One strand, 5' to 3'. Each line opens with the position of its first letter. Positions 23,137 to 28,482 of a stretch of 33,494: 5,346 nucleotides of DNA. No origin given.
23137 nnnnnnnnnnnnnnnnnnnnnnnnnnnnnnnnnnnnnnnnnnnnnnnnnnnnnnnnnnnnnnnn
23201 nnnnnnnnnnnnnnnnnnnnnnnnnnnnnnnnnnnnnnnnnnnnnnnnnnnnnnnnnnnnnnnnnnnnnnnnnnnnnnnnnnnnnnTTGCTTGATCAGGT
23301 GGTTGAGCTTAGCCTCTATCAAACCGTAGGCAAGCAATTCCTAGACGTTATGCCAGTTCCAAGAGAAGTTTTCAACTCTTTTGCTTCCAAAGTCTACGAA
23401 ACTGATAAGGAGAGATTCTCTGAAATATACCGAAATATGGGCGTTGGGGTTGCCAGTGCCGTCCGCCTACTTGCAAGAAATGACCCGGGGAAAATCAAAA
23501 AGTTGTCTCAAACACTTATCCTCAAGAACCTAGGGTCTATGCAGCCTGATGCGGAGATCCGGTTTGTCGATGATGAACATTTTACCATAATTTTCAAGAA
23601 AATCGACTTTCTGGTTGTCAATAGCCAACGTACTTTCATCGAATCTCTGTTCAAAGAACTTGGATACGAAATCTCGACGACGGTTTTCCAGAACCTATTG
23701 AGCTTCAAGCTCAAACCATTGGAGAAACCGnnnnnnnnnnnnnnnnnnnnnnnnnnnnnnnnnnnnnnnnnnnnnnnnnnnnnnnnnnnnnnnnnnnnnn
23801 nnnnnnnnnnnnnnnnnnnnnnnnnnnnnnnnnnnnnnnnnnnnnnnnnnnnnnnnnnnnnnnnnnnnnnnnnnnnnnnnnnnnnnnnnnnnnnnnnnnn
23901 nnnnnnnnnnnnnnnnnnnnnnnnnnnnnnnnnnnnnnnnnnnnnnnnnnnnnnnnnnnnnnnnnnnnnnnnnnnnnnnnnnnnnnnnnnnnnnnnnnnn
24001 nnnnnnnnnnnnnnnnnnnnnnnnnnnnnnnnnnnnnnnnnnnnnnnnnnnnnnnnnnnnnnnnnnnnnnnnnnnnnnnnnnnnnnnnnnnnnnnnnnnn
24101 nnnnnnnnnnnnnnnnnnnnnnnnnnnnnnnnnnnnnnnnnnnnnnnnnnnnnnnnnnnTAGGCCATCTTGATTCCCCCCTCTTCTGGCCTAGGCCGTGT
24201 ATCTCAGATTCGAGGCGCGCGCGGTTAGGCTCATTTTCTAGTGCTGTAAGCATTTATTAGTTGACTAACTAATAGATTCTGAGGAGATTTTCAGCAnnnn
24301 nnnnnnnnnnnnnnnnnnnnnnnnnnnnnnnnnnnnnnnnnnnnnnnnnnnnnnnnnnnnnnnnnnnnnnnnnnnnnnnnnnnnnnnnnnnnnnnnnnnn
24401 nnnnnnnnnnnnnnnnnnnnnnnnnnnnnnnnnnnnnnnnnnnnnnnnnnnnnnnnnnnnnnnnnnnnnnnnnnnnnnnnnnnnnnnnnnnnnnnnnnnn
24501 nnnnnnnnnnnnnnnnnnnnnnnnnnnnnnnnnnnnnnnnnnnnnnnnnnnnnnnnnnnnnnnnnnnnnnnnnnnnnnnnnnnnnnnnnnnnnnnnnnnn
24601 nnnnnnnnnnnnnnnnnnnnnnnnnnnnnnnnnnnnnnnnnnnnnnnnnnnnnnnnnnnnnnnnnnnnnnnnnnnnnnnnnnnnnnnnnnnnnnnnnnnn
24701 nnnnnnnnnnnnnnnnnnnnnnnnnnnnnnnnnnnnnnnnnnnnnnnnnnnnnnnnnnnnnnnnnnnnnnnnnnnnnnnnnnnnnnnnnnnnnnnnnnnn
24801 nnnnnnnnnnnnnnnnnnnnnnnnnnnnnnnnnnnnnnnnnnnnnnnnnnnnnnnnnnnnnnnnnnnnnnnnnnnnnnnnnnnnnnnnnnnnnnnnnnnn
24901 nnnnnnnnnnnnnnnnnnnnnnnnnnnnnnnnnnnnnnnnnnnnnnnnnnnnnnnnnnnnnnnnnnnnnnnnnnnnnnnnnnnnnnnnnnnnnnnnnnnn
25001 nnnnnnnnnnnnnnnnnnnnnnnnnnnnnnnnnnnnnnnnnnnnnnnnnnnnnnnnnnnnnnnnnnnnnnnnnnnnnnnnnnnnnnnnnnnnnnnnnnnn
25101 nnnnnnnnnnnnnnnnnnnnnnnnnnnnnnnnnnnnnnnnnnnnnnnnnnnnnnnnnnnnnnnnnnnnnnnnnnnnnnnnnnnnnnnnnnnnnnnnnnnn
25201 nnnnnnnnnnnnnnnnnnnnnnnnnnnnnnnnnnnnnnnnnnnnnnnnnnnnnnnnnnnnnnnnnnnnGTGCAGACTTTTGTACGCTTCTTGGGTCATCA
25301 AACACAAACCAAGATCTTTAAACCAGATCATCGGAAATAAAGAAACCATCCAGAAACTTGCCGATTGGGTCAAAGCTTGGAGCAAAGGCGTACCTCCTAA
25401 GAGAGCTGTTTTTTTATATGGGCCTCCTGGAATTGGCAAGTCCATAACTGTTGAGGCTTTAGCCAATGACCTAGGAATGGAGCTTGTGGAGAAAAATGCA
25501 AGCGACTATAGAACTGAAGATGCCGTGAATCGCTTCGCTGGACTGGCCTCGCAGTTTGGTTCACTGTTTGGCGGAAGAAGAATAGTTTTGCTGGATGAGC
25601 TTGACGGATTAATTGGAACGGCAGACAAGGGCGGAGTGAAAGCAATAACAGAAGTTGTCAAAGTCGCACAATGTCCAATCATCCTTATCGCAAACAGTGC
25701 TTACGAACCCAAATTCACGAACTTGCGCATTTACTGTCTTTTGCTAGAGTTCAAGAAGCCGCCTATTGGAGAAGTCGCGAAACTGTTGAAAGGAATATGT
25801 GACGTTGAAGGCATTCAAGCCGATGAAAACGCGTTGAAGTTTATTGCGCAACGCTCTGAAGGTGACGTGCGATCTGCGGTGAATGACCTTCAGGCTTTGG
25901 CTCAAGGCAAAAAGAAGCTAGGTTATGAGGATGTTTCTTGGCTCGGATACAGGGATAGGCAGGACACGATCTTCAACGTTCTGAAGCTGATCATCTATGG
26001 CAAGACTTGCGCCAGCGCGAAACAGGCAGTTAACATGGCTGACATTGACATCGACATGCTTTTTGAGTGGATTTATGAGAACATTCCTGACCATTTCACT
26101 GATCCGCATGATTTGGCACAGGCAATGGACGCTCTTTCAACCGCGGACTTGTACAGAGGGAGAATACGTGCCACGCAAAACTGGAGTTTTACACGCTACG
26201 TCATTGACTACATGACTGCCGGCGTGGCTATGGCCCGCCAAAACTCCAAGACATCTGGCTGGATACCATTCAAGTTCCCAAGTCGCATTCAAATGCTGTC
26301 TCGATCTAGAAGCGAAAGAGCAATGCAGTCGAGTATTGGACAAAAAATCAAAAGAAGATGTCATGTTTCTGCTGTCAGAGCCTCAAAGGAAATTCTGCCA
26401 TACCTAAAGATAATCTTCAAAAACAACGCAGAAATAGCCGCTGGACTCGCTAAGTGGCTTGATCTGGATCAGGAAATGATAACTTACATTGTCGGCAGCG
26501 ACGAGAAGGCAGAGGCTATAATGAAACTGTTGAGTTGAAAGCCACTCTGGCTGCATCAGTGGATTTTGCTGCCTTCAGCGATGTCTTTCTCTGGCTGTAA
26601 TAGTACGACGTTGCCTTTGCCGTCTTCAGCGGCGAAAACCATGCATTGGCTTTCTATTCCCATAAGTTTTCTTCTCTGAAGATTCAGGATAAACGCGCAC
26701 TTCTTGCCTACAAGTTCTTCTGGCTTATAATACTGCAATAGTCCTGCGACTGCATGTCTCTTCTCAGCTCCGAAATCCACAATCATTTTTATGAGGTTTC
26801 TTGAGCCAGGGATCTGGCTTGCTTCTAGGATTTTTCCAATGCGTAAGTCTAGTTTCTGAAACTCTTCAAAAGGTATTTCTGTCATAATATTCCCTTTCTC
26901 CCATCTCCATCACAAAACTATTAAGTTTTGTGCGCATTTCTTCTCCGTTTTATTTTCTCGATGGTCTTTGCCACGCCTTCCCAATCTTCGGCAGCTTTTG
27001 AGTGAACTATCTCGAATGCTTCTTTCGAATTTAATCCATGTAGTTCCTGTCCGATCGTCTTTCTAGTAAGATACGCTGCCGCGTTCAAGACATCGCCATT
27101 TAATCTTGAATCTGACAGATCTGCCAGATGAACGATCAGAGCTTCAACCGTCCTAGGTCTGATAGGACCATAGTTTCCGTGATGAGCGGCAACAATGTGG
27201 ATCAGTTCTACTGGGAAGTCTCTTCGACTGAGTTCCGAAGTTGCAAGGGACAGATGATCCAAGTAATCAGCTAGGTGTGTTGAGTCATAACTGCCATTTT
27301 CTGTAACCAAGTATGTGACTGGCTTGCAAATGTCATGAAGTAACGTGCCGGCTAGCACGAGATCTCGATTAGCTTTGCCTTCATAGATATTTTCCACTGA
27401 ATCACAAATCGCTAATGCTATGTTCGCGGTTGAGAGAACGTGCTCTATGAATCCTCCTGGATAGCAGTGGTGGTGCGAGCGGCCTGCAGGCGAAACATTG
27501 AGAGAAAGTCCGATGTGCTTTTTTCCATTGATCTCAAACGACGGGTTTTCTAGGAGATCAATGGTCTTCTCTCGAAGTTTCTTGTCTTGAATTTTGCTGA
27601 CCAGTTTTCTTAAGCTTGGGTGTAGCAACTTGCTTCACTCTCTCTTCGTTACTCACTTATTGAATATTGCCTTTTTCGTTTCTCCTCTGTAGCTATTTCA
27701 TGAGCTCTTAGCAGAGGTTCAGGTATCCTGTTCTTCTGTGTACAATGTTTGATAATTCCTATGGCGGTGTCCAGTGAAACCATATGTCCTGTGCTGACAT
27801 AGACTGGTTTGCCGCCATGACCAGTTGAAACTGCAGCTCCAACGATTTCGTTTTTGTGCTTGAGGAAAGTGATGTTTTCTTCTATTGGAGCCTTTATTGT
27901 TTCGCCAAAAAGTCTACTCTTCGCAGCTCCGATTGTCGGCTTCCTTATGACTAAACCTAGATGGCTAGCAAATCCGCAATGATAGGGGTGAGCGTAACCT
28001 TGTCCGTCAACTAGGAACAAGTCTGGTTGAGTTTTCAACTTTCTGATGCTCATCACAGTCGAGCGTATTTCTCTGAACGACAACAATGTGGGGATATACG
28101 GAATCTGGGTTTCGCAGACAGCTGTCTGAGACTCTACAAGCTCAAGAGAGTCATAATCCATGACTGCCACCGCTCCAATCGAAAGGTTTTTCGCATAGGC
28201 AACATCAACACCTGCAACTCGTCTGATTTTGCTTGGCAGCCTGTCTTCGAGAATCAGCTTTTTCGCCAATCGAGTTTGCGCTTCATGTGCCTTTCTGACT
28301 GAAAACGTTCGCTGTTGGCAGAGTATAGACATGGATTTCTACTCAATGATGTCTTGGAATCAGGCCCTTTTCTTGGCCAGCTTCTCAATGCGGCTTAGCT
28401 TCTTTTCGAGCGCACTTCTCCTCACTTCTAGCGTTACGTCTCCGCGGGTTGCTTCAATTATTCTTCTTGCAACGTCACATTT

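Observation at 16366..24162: Candidate undescribed glutamate/2-oxoglutarate control module: two GDH paralogs, an FMN-only GltS-like protein, a P-loop-less KaiC-like protein and a large RHH sensor protein sharing one operator family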

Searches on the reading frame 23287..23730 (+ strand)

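Call 46: search_protein_families(library=pfam, proteins=[window:23287-23730:+], max_evalue=10)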
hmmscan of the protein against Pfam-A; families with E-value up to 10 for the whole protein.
seq(148 aa): 1 family
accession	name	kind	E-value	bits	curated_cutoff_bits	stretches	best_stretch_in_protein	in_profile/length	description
PF19564.4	DUF6086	-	0.2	12.2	31.9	1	15-64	41-90/119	Family of unknown function (DUF6086)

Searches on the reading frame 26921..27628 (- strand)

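Call 24: search_protein_families(library=pfam, proteins=[window:26921-27628:-], max_evalue=0.001)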
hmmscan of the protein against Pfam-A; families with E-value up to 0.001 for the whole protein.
window:26921-27628:- (235 aa): 2 families
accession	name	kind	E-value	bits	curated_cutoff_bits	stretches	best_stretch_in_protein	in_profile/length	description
PF01966.28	HD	-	3e-14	53.8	22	1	61-171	2-112/116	HD domain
PF07514.17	TraI_2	-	3.7e-06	26.6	23.9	1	44-106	50-121/324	Putative helicase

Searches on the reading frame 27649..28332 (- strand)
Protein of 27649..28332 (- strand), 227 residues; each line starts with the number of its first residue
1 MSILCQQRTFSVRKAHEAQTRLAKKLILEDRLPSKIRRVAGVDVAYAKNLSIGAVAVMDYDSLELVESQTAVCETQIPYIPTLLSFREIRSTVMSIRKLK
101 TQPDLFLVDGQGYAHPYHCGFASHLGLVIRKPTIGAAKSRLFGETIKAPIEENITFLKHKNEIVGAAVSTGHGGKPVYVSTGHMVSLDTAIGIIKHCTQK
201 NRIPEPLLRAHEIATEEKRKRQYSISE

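Call 24: search_protein_families(library=pfam, proteins=[window:27649-28332:-], max_evalue=0.001)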
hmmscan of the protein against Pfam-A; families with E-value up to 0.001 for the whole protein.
window:27649-28332:- (227 aa): 2 families
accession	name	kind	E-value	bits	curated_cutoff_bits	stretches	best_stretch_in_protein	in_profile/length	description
PF04493.20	Endonuclease_5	-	1.1e-62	211.7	23.4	1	21-211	2-197/198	Endonuclease V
PF01949.23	Endo_dU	-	0.00045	20.1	32.7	1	157-215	119-179/182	Endonuclease dU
